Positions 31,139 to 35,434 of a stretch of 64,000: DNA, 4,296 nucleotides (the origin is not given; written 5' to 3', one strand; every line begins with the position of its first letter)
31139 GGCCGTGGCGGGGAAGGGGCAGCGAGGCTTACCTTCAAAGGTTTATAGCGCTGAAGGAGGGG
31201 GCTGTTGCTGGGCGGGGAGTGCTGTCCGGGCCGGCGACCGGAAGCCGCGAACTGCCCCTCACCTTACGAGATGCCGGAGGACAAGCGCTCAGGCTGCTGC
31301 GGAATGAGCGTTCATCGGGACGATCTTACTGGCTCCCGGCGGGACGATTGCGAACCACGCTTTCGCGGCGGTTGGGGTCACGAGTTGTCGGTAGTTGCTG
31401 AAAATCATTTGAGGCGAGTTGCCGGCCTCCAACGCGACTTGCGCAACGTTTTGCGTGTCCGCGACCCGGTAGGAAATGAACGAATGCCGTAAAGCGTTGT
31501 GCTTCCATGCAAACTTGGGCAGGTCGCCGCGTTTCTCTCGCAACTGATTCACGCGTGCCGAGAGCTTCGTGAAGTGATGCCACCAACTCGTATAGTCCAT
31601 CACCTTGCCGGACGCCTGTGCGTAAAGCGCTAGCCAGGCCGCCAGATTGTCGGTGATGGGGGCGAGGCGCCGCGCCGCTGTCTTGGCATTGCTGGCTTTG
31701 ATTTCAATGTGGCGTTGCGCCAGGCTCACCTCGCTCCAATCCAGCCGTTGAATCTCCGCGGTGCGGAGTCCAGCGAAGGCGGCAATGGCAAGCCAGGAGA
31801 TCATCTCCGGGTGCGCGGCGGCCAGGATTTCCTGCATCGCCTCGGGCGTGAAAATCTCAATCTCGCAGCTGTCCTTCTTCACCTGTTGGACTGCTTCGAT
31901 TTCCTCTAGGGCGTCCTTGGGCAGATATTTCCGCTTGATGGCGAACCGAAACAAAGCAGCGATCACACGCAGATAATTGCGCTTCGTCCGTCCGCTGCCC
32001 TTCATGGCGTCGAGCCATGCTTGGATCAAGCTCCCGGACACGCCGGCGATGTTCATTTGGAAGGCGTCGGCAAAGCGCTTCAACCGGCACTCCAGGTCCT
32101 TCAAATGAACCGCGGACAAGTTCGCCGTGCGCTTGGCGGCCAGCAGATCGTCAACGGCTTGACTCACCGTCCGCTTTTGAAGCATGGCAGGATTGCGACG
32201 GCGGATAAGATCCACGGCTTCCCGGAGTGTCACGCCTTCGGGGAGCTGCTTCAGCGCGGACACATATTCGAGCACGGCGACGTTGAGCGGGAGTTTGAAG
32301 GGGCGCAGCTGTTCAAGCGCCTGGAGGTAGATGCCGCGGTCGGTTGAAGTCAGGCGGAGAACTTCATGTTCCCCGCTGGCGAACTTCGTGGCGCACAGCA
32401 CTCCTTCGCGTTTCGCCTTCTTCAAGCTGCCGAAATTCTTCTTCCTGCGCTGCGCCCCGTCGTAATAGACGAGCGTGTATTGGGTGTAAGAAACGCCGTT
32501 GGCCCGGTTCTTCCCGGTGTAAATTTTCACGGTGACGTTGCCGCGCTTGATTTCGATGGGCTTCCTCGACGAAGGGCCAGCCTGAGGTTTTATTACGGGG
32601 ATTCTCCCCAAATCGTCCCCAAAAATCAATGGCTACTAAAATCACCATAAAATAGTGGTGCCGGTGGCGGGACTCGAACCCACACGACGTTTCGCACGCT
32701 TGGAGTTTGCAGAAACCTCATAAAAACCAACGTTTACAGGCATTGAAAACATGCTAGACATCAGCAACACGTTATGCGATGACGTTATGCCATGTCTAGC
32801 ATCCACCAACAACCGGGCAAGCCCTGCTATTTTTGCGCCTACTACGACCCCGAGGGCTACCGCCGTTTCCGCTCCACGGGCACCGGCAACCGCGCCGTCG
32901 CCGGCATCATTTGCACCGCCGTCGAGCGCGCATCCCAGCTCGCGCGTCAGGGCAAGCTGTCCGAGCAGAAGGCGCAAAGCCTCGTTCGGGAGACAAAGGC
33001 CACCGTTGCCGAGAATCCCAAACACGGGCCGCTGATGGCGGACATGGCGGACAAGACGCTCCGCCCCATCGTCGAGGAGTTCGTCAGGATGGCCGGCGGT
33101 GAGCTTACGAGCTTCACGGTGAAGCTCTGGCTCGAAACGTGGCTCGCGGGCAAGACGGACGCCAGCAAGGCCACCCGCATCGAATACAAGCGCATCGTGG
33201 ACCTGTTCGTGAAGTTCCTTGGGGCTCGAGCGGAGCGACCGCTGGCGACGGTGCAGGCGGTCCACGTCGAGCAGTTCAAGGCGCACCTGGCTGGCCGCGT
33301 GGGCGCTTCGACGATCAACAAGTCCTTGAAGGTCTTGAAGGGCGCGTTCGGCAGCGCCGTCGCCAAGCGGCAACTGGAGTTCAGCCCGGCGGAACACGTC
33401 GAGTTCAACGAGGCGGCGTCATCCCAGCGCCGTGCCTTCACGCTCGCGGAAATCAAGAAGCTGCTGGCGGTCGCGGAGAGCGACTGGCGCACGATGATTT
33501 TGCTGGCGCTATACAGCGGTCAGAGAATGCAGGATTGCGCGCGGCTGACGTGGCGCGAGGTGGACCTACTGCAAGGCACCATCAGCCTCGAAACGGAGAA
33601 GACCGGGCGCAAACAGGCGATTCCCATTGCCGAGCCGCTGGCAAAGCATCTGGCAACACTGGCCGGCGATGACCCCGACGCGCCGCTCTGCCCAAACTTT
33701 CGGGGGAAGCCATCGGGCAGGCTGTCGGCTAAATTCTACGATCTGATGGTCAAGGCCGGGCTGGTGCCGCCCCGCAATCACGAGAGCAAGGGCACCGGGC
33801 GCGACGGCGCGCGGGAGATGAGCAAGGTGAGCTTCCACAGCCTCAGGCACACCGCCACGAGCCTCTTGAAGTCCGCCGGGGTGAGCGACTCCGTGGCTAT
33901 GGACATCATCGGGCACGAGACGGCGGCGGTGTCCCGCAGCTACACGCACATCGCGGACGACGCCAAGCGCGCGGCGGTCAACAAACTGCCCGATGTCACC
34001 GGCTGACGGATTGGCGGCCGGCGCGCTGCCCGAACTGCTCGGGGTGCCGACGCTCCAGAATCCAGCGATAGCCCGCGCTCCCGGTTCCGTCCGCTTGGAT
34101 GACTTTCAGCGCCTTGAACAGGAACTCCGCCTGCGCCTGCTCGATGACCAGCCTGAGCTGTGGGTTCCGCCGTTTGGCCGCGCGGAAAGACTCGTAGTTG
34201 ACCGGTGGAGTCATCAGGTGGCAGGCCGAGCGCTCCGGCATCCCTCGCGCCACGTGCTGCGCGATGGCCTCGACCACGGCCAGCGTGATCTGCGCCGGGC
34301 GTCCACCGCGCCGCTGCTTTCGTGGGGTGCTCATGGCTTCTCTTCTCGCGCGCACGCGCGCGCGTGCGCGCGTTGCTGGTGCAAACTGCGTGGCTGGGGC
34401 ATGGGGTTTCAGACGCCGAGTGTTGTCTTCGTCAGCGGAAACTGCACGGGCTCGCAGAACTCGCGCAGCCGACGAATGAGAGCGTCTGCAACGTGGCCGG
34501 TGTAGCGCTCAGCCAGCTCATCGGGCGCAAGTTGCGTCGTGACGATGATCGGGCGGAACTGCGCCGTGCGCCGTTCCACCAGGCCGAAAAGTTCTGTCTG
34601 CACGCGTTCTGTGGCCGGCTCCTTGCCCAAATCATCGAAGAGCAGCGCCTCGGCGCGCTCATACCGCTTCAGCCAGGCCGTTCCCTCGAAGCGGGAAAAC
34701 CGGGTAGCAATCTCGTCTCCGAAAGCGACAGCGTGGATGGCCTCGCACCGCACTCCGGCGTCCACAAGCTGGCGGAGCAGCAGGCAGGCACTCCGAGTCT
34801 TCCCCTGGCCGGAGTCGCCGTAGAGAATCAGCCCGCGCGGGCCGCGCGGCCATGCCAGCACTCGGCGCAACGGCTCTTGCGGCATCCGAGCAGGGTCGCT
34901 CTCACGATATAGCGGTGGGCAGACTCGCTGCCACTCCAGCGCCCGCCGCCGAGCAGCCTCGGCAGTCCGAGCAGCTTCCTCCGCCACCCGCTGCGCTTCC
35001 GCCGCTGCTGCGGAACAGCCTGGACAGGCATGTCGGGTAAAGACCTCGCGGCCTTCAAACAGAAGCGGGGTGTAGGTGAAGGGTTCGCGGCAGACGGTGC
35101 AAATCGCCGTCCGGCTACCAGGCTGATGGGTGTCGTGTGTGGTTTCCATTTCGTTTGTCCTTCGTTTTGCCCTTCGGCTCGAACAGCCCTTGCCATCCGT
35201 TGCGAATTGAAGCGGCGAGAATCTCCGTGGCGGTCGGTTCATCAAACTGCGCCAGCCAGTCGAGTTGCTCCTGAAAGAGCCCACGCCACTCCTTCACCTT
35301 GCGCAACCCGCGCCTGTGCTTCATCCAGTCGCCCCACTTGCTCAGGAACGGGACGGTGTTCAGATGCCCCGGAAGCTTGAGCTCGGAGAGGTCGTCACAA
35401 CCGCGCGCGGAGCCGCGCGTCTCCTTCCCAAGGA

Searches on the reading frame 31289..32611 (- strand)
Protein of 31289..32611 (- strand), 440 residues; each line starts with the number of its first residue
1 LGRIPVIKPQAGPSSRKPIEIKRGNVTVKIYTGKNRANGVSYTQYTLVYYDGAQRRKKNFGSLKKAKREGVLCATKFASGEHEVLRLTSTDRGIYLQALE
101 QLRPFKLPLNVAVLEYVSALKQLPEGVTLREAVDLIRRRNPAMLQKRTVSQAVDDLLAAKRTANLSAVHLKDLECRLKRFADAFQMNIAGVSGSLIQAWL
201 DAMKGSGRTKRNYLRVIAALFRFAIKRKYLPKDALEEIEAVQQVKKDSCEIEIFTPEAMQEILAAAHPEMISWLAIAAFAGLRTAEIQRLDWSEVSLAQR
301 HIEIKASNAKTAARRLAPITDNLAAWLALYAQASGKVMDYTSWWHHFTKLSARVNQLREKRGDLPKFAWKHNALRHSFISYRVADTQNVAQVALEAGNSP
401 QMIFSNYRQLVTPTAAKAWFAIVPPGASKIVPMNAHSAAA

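Call 31: search_protein_families(library=pfam, proteins=[window:31289-32611:-], max_evalue=0.01)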
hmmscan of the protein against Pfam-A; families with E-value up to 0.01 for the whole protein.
window:31289-32611:- (440 aa): 3 families
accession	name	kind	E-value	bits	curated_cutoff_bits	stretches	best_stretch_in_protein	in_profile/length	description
PF00589.27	Phage_integrase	-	5e-07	30.1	27.1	1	254-334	3-86/172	Phage integrase family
PF08655.15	DASH_Ask1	-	0.0022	18.3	20.7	1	319-355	26-62/64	DASH complex subunit Ask1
PF13102.12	Phage_int_SAM_5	-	0.0031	18.3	22.3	1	166-234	21-92/98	Phage integrase SAM-like domain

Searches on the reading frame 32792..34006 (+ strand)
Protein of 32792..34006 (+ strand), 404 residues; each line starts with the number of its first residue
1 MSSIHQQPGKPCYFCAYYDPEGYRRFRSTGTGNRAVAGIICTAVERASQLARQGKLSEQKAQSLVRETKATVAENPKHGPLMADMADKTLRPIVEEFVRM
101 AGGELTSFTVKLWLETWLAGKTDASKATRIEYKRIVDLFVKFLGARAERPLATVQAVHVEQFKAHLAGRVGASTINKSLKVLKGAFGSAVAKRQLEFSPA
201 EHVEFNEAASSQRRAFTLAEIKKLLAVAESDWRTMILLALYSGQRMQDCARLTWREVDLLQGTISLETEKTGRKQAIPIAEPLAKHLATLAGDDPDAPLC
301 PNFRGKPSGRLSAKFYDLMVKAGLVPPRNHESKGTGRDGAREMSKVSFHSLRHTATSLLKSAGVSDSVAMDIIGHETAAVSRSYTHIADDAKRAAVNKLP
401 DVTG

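Call 8: search_protein_families(library=pfam, proteins=[window:32792-34006:+], max_evalue=0.01)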
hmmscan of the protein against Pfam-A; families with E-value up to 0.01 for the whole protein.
window:32792-34006:+ (404 aa): 4 families
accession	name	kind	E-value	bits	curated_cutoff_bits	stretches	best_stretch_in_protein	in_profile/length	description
PF00589.27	Phage_integrase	-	7.4e-19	68.6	27.1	1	217-389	4-170/172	Phage integrase family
PF02899.23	Phage_int_SAM_1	-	5.4e-05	23.8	22.3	1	118-187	8-77/83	Phage integrase, N-terminal SAM-like domain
PF13102.12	Phage_int_SAM_5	-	0.00016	22.4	22.3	1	121-199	13-92/98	Phage integrase SAM-like domain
PF13495.12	Phage_int_SAM_4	-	0.00056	20.7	27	1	124-184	14-73/85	Phage integrase, N-terminal SAM-like domain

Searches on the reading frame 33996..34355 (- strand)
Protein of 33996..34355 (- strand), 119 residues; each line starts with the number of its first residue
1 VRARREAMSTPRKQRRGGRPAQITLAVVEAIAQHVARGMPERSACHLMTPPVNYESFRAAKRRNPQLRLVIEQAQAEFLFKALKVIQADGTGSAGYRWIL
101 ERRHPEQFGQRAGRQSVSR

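Call 8: search_protein_families(library=pfam, proteins=[window:33996-34355:-], max_evalue=0.01)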
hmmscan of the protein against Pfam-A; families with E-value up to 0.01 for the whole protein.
window:33996-34355:- (119 aa): 0 families

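Call 37: search_protein_families(library=phrogs, proteins=[window:33996-34355:-], max_evalue=0.01)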
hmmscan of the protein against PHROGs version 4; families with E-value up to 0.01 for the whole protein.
window:33996-34355:- (119 aa): 2 families
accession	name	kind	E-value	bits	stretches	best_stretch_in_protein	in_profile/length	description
phrog_4102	-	head and packaging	2.5e-09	38.5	1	12-112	4-114/166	terminase small subunit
phrog_1482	-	head and packaging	2.1e-05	25.1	1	12-111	4-116/147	terminase small subunit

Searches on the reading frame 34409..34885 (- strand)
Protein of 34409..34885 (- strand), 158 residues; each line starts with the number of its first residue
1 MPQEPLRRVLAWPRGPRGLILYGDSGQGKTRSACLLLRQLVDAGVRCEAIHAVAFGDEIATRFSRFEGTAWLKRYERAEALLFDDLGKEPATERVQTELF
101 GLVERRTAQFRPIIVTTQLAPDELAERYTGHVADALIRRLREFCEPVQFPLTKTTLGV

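Call 29: find_encoding_contigs(protein=window:34409-34885:-, flank=6000, max_places=10)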
Protein window:34409-34885:- (158 aa): 5 contigs read that carry it; 2 places shown.
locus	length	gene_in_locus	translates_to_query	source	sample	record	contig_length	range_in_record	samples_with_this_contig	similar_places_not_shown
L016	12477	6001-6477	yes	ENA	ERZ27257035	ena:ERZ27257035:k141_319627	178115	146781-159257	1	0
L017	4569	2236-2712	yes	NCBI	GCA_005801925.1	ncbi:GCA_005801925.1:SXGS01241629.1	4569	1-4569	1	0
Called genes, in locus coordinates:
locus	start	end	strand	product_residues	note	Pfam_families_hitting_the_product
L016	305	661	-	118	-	PF11867:T1RH-like_C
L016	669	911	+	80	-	-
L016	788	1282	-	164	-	-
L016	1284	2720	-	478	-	-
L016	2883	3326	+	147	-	PF22679:T1R_D3-like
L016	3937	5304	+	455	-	PF20464:MmeI_N, PF20465:MmeI_hel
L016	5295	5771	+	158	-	-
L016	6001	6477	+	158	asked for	PF01695:IstB_IS21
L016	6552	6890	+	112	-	-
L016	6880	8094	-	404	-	PF00589:Phage_integrase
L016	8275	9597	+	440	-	PF00589:Phage_integrase (weak)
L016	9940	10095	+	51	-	-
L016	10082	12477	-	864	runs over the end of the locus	PF07635:PSCyt1, PF13442:Cytochrome_CBB3 (faint), PF07583:PSCyt2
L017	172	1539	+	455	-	PF20464:MmeI_N, PF20465:MmeI_hel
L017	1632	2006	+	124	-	-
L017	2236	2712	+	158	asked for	PF01695:IstB_IS21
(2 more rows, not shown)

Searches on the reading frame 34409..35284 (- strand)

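Call 8: search_protein_families(library=pfam, proteins=[window:34409-35284:-], max_evalue=0.01)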
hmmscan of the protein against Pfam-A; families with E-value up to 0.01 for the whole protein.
window:34409-35284:- (291 aa): 4 families
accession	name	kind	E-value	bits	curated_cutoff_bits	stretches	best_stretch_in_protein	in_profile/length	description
PF01695.23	IstB_IS21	-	8.7e-08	32.4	24.1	1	143-281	86-224/238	IstB-like ATP binding protein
PF00308.24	Bac_DnaA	-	9e-05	23.2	23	1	152-259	37-146/162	Bacterial DnaA ATPAse domain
PF00910.28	RNA_helicase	-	0.00027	21.8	21.5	1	153-238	2-77/105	RNA helicase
PF13191.12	AAA_16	-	0.00034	21.6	32.6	1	148-273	23-124/167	AAA ATPase domain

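Call 37: search_protein_families(library=phrogs, proteins=[window:34409-35284:-], max_evalue=0.01)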
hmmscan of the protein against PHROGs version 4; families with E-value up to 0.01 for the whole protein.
window:34409-35284:- (291 aa): 4 families
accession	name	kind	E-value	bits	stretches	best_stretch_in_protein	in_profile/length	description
phrog_50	-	DNA, RNA and nucleotide metabolism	4.2e-28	99.7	1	55-282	271-503/570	DnaC-like helicase loader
phrog_3277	-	DNA, RNA and nucleotide metabolism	2.5e-18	67.5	1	149-282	10-147/168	DnaC-like helicase loader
phrog_26922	-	DNA, RNA and nucleotide metabolism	2.8e-07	32.1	1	208-272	9-73/92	DnaC-like helicase loader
phrog_15321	-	unknown function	0.006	17.8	0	213-274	10-77/93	-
